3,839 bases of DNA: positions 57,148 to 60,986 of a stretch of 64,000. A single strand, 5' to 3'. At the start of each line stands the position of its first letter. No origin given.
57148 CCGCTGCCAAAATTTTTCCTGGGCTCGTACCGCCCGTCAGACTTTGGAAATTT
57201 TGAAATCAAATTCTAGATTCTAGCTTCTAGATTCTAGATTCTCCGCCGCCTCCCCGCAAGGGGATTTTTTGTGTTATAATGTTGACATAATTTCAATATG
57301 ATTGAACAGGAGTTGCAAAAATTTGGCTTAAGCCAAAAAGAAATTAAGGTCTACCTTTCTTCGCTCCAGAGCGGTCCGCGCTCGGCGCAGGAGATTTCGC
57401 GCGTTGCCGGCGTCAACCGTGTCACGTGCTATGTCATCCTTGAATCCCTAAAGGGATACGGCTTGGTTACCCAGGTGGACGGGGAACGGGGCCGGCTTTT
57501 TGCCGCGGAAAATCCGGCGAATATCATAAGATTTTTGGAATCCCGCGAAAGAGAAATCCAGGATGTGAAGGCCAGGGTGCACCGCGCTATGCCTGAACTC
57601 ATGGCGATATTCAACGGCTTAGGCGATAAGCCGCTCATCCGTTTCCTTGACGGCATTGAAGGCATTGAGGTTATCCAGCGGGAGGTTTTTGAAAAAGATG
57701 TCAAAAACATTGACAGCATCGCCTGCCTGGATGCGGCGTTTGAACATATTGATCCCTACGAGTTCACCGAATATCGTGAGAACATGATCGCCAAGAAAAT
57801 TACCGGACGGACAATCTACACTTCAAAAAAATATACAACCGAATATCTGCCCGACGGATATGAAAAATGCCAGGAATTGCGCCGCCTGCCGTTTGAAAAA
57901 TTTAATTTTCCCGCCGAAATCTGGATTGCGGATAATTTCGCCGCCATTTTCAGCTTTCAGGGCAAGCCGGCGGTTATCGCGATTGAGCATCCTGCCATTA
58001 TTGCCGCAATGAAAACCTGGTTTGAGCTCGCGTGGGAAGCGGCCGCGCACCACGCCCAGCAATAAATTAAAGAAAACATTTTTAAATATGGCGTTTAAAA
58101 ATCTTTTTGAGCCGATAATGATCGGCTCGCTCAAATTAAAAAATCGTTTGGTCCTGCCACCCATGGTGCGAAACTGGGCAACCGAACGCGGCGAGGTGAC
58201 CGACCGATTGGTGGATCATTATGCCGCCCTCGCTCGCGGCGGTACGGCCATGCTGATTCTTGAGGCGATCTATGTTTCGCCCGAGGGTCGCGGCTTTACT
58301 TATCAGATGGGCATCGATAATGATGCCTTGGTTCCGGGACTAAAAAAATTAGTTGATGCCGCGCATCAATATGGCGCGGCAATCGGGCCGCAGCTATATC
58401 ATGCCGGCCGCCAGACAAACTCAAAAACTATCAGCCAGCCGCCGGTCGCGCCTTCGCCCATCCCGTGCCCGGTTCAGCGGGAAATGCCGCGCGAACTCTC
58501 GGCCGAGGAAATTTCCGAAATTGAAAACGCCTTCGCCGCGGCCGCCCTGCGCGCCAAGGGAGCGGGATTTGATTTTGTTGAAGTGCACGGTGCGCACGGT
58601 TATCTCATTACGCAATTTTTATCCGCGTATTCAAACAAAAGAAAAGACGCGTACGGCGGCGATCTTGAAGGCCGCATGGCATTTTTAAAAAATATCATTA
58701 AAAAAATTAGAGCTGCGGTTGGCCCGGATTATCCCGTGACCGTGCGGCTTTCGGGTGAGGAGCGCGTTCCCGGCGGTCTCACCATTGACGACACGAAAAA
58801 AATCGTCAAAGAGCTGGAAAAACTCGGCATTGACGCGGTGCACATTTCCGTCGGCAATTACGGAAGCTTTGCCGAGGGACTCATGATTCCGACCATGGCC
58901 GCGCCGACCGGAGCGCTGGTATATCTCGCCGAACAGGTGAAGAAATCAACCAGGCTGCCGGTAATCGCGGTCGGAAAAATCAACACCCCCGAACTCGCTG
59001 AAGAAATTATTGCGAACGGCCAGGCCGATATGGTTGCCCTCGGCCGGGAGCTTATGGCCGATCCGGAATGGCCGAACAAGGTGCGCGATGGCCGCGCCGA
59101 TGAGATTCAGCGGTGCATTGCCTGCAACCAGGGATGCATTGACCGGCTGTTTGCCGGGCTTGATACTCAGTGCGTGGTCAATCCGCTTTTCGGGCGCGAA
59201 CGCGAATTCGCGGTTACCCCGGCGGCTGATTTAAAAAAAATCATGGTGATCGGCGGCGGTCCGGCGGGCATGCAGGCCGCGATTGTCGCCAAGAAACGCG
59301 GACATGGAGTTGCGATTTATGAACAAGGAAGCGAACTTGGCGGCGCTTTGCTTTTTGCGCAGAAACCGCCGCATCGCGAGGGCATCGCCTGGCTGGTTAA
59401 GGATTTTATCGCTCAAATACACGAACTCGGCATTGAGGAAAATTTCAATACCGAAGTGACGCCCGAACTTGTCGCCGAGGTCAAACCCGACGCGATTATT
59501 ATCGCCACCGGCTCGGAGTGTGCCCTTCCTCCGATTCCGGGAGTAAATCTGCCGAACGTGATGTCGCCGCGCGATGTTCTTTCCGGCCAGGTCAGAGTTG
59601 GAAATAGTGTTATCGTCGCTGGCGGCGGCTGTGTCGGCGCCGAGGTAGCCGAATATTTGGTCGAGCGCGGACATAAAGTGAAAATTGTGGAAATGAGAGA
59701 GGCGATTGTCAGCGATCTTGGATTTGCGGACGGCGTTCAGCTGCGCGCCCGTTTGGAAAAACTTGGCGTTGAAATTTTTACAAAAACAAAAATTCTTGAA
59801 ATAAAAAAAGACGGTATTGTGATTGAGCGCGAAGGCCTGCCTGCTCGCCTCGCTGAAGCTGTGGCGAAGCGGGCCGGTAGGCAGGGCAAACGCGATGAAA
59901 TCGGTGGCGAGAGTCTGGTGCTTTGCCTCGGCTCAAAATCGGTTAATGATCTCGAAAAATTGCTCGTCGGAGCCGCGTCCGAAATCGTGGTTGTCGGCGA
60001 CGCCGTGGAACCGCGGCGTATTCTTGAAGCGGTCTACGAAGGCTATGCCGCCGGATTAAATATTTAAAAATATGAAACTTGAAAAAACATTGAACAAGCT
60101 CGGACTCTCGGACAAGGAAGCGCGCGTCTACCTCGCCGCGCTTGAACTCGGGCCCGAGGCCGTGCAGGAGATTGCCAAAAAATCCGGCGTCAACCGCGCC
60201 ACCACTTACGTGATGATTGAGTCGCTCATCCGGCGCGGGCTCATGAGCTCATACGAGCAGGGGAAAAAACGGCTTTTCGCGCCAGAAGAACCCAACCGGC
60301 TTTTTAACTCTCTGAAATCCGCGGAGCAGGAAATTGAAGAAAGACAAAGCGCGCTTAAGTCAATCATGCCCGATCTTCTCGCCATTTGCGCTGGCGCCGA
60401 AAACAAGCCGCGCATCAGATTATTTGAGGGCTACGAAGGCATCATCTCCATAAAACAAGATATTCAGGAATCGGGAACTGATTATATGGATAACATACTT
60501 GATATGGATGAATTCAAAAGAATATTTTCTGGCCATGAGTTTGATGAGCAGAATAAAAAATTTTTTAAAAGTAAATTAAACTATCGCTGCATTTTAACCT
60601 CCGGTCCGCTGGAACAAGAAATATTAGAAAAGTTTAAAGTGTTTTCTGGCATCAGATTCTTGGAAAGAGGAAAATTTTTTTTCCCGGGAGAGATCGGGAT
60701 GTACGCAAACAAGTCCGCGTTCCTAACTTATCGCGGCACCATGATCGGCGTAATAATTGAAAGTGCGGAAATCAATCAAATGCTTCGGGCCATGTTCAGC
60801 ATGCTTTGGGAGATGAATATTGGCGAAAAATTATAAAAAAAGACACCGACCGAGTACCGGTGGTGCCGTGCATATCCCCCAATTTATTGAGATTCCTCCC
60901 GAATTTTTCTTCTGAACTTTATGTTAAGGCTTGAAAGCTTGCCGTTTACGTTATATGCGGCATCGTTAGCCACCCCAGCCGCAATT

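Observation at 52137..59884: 52-bp near-identical inverted repeat embedded in two unrelated coding sequences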

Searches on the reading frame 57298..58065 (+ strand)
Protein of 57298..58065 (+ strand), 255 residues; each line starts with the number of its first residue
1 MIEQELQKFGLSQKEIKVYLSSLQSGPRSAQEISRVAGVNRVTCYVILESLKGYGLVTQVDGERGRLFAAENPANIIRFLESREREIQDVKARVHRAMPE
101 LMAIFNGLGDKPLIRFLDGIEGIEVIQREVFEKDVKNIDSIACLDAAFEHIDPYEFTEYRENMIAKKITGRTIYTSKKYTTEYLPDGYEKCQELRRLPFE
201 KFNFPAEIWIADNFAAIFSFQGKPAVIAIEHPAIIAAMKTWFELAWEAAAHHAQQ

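Call 9: search_protein_families(library=pfam, proteins=[window:57298-58065:+])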
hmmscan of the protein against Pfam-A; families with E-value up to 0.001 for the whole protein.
window:57298-58065:+ (255 aa): 2 families
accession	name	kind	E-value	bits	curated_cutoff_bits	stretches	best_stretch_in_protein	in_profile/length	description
PF01978.25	TrmB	-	1.6e-14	54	25.6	1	6-69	1-63/68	Sugar-specific transcriptional regulator TrmB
PF02082.26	Rrf2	-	0.00085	19.9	30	0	18-76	13-72/132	Iron-dependent Transcriptional regulator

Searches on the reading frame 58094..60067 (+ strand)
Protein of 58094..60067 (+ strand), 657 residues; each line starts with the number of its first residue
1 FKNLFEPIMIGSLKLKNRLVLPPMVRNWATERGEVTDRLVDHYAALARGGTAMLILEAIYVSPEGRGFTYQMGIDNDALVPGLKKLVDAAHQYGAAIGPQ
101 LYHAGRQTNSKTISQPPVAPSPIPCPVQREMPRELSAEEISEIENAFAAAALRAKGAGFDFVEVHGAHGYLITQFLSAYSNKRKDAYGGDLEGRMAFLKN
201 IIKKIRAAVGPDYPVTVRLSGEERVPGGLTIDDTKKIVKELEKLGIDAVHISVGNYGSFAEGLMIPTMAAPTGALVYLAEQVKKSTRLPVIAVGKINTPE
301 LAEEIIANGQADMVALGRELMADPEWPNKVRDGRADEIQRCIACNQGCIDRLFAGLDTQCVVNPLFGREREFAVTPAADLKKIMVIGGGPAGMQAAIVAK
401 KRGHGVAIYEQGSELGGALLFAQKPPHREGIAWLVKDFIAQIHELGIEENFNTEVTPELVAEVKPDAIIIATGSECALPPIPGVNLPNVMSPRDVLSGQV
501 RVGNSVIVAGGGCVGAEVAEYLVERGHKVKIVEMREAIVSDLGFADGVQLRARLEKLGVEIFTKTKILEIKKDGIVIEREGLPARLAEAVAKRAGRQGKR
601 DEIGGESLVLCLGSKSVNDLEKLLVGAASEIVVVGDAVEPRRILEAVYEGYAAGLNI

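Call 9: search_protein_families(library=pfam, proteins=[window:58094-60067:+])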
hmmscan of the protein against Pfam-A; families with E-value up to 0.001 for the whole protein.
window:58094-60067:+ (657 aa): 13 families
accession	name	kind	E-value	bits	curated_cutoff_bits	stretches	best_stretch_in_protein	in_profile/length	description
PF00724.26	Oxidored_FMN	-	7.9e-82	275.7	27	1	3-337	1-342/342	NADH:flavin oxidoreductase / NADH oxidase family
PF07992.20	Pyr_redox_2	-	1.9e-24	87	26.1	1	382-605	2-245/291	Pyridine nucleotide-disulphide oxidoreductase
PF00070.33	Pyr_redox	-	5.6e-14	52.9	22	1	505-574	1-70/82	Pyridine nucleotide-disulphide oxidoreductase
PF13450.12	NAD_binding_8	-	2.9e-09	37.5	21.9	1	385-419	1-35/68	NAD(P)-binding Rossmann-like domain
PF01266.30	DAO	-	3.8e-09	37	27.9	0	383-418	2-38/353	FAD dependent oxidoreductase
PF00890.30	FAD_binding_2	-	1.7e-07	31.2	20.4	1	383-423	2-42/414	FAD binding domain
PF03486.20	HI0933_like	-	2.2e-07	31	50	1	382-420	2-40/244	HI0933-like protein Rossmann domain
PF12831.13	FAD_oxidored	-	5.2e-07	29.7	27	1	383-419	2-38/416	FAD dependent oxidoreductase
PF13738.12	Pyr_redox_3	-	1.2e-06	28.5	30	0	462-538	122-199/305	Pyridine nucleotide-disulphide oxidoreductase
PF01262.27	AlaDh_PNT_C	-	1.8e-06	28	23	0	381-411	29-59/214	Alanine dehydrogenase/PNT, C-terminal domain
PF01134.28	GIDA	-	0.00031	20.4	22.1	0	382-411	1-30/391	Glucose inhibited division protein A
PF00478.31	IMPDH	-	0.00074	19.1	25.6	0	234-329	155-248/345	IMP dehydrogenase / GMP reductase domain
PF01207.24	Dus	-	0.00077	19.1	20.4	0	186-328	98-225/311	Dihydrouridine synthase (Dus)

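Call 10: find_homologous_proteins(query=window:58094-60064:+)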
Query window:58094-60064:+ (657 aa): 6130 proteins with E <= 0.001 among 8000 candidates; the best 120 are listed.
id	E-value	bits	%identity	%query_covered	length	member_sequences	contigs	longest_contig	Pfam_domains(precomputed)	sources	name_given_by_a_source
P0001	0.0e+0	1453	100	100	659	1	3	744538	PF01266.31,PF00724.27,PF13450.13,PF00890.31,PF07992.21,PF00070.34,PF13738.13,PF03486.21,PF01262.28,PF12831.14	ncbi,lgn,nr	ncbi:MAG: FAD-dependent oxidoreductase [Patescibacteria group bacterium]|nr:FAD-dependent oxidoreduc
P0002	2.2e-266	904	62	100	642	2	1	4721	PF13241.13,PF00724.27,PF13450.13,PF07992.21,PF00070.34,PF03486.21,PF01134.29,PF01494.26,PF12831.14,PF01266.31,PF00890.31,PF13738.13,PF01262.28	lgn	-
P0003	7.5e-263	892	59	100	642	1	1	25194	PF13241.13,PF00724.27,PF13450.13,PF07992.21,PF00070.34,PF03486.21,PF01134.29,PF01494.26,PF12831.14,PF01946.24,PF01266.31,PF01593.31,PF00890.31,PF13738.13,PF01262.28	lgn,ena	-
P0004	1.7e-251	854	60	100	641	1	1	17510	PF01266.31,PF00724.27,PF13450.13,PF00890.31,PF07992.21,PF00070.34,PF13738.13,PF03486.21,PF01262.28,PF12831.14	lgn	-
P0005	4.5e-205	701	53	100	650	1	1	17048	PF01266.31,PF00724.27,PF13450.13,PF00890.31,PF07992.21,PF00070.34,PF13738.13,PF03486.21,PF01134.29,PF12831.14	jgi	-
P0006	8.0e-205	700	51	100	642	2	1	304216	PF13241.13,PF00724.27,PF13450.13,PF07992.21,PF00070.34,PF03486.21,PF01134.29,PF01494.26,PF12831.14,PF01946.24,PF01266.31,PF13434.13,PF00890.31,PF13738.13,PF01262.28,PF02737.25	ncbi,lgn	-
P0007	7.2e-204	697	50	100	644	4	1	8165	PF13241.13,PF00724.27,PF13450.13,PF07992.21,PF00070.34,PF03486.21,PF00208.28,PF01134.29,PF01494.26,PF12831.14,PF01946.24,PF01266.31,PF13434.13,PF00890.31,PF13738.13,PF01262.28,PF02737.25,PF01207.24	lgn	-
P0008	4.5e-203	694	51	100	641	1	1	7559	PF00724.27,PF13450.13,PF07992.21,PF00070.34,PF03486.21,PF01134.29,PF12831.14,PF01946.24,PF01266.31,PF00890.31,PF13738.13,PF01262.28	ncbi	-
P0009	8.2e-203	694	51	98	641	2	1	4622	PF00724.27,PF13450.13,PF07992.21,PF00070.34,PF03486.21,PF13454.13,PF01134.29,PF01494.26,PF12831.14,PF01946.24,PF01266.31,PF00890.31,PF13738.13,PF01262.28,PF02737.25,PF01207.24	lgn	-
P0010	4.7e-202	691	51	100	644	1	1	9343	PF13241.13,PF00724.27,PF13450.13,PF07992.21,PF00070.34,PF03486.21,PF12831.14,PF01266.31,PF00890.31,PF02254.25,PF13738.13,PF01262.28,PF02737.25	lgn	-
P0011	4.1e-201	688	51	99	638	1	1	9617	PF00724.27,PF13450.13,PF07992.21,PF00070.34,PF03486.21,PF01134.29,PF01494.26,PF12831.14,PF01946.24,PF01266.31,PF00890.31,PF13738.13,PF01262.28,PF02737.25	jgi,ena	-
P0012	7.5e-201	687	51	99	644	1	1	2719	PF00724.27,PF13450.13,PF07992.21,PF00070.34,PF03486.21,PF01494.26,PF12831.14,PF01946.24,PF01266.31,PF01593.31,PF00890.31,PF13738.13,PF01262.28,PF01207.24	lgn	-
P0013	9.2e-201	687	51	98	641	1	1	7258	PF13241.13,PF00724.27,PF13450.13,PF07992.21,PF00070.34,PF03486.21,PF01134.29,PF01494.26,PF12831.14,PF01946.24,PF01266.31,PF00890.31,PF13738.13,PF01262.28,PF02737.25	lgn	-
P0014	9.4e-201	687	52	100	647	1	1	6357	PF13241.13,PF00724.27,PF13450.13,PF07992.21,PF00070.34,PF03486.21,PF13454.13,PF01134.29,PF01494.26,PF12831.14,PF01946.24,PF01266.31,PF13434.13,PF00890.31,PF13738.13,PF01262.28,PF02737.25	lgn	-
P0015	2.6e-200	685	52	100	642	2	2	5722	PF13241.13,PF00724.27,PF13450.13,PF07992.21,PF00070.34,PF03486.21,PF13454.13,PF00208.28,PF01494.26,PF12831.14,PF01946.24,PF01266.31,PF00890.31,PF13738.13,PF01262.28,PF02737.25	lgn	-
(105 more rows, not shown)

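Call 13: find_encoding_contigs(protein=P0001, flank=10000, max_places=6)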
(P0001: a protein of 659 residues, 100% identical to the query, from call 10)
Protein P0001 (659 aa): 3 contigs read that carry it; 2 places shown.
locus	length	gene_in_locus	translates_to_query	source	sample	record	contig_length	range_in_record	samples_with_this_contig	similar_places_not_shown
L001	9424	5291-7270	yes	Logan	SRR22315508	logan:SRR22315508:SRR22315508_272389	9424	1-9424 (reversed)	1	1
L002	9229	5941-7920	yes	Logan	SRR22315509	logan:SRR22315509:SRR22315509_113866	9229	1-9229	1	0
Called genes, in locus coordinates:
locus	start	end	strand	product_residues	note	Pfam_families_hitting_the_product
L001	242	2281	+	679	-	PF13196:DUF4012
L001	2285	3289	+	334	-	PF06723:MreB_Mbl, PF00022:Actin (faint), PF00012:HSP70, PF14450:FtsA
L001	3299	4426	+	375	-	PF13439:Glyco_transf_4, PF13579:Glyco_trans_4_4 (weak), PF20706:GT4-conflict, PF00534:Glycos_transf_1, PF13692:Glyco_trans_1_4, PF13524:Glyco_trans_1_2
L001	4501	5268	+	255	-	PF01978:TrmB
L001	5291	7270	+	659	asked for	PF00724:Oxidored_FMN, PF01262:AlaDh_PNT_C (faint), PF00890:FAD_binding_2 (weak), PF03486:HI0933_like (weak), PF07992:Pyr_redox_2, PF12831:FAD_oxidored (weak), PF13450:NAD_binding_8 (weak), PF00070:Pyr_redox, +2 more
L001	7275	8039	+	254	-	PF01978:TrmB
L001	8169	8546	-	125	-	-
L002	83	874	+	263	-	PF00535:Glycos_transf_2, PF13641:Glyco_tranf_2_3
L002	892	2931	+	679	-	PF13196:DUF4012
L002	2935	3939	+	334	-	PF06723:MreB_Mbl, PF00022:Actin (faint), PF00012:HSP70, PF14450:FtsA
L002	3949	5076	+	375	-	PF13439:Glyco_transf_4, PF13579:Glyco_trans_4_4 (weak), PF20706:GT4-conflict, PF00534:Glycos_transf_1, PF13692:Glyco_trans_1_4, PF13524:Glyco_trans_1_2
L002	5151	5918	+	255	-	PF01978:TrmB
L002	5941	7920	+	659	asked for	PF00724:Oxidored_FMN, PF01262:AlaDh_PNT_C (faint), PF00890:FAD_binding_2 (weak), PF03486:HI0933_like (weak), PF07992:Pyr_redox_2, PF12831:FAD_oxidored (weak), PF13450:NAD_binding_8 (weak), PF00070:Pyr_redox, +2 more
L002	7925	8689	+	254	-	PF01978:TrmB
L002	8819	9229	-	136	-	?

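Call 61: predict_structure(alignment_id=A2)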
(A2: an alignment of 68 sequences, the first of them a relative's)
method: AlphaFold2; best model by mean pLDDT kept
length: 659 residues; sequences in the alignment: 68
mean_pLDDT: 95.2   pTM: 0.92
mean pLDDT of the five models: 95.2, 95.0, 94.7, 94.0, 93.9
residues with pLDDT >= 90: 613; 70-90: 27; 50-70: 19; < 50: 0
segments of 3 or more residues with pLDDT < 50: none
pLDDT, mean of each block of 10 residues (from residue 1): 93 98 96 97 98 98 97 97 99 99 96 94 93 97 99 99 98 97 97 97 99 98 96 98 98 94 91 96 98 97 98 97 97 96 91 91 96 96 98 98 99 97 96 96 98 98 98 95 95 96 96 95 98 96 90 96 95 95 64 60 92 95 95 97 95 97
secondary structure, 60 per line:
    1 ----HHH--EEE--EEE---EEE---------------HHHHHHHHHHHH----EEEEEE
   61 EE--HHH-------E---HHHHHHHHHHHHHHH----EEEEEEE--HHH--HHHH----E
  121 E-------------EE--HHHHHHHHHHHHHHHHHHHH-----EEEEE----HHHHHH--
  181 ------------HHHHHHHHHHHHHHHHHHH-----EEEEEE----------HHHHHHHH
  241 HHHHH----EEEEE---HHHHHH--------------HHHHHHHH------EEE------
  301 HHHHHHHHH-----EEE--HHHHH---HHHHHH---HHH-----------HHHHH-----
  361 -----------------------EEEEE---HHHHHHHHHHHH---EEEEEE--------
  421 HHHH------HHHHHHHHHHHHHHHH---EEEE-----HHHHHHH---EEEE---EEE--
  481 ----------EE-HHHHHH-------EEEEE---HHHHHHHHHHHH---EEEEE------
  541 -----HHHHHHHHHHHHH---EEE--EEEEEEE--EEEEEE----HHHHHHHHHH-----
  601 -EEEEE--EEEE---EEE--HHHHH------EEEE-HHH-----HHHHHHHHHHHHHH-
elements in order: E10-12 E15-17 E21-23 H39-50 E55-62 H79-93 E98-104 H112-115 H139-158 E164-168 H173-178 H193-211 E217-222 H233-245 E250-254 H258-263 H278-285 E292-294 H301-309 E315-317 H320-324 H328-333 H351-355 E384-388 H392-403 E407-412 H421-424 H431-446 E450-453 H459-465 E469-472 E476-478 H494-499 E507-511 H515-526 E530-534 H546-558 E562-564 E567-573 E576-581 H586-595 E602-606 E609-612 E616-618 H621-625 E632-635 H645-658
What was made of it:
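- Tolerated location: the AlphaFold2 model has pLDDT 95.2 overall, and only residues 581-600 (the insert) drop to 60-64 (call 61). The flavoenzyme insert is predicted to be helical (residues 586-595, call 61).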

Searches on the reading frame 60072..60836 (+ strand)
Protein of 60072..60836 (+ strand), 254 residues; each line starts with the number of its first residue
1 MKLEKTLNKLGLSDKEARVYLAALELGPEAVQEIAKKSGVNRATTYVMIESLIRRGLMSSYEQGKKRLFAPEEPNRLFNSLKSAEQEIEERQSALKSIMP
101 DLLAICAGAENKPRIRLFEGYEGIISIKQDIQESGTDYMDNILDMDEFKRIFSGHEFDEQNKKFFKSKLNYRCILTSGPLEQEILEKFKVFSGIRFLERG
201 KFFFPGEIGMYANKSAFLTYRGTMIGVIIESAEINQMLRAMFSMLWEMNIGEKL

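Call 9: search_protein_families(library=pfam, proteins=[window:60072-60836:+])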
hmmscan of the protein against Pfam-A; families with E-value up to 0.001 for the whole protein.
window:60072-60836:+ (254 aa): 3 families
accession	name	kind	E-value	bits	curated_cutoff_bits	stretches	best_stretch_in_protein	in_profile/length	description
PF01978.25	TrmB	-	1.7e-14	53.8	25.6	1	7-74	1-67/68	Sugar-specific transcriptional regulator TrmB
PF09339.16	HTH_IclR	-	4.3e-05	23.6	22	1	21-57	9-47/52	IclR helix-turn-helix domain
PF24033.1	DUF7342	-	0.00088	19.7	31.6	0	18-87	6-76/150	Family of unknown function (DUF7342)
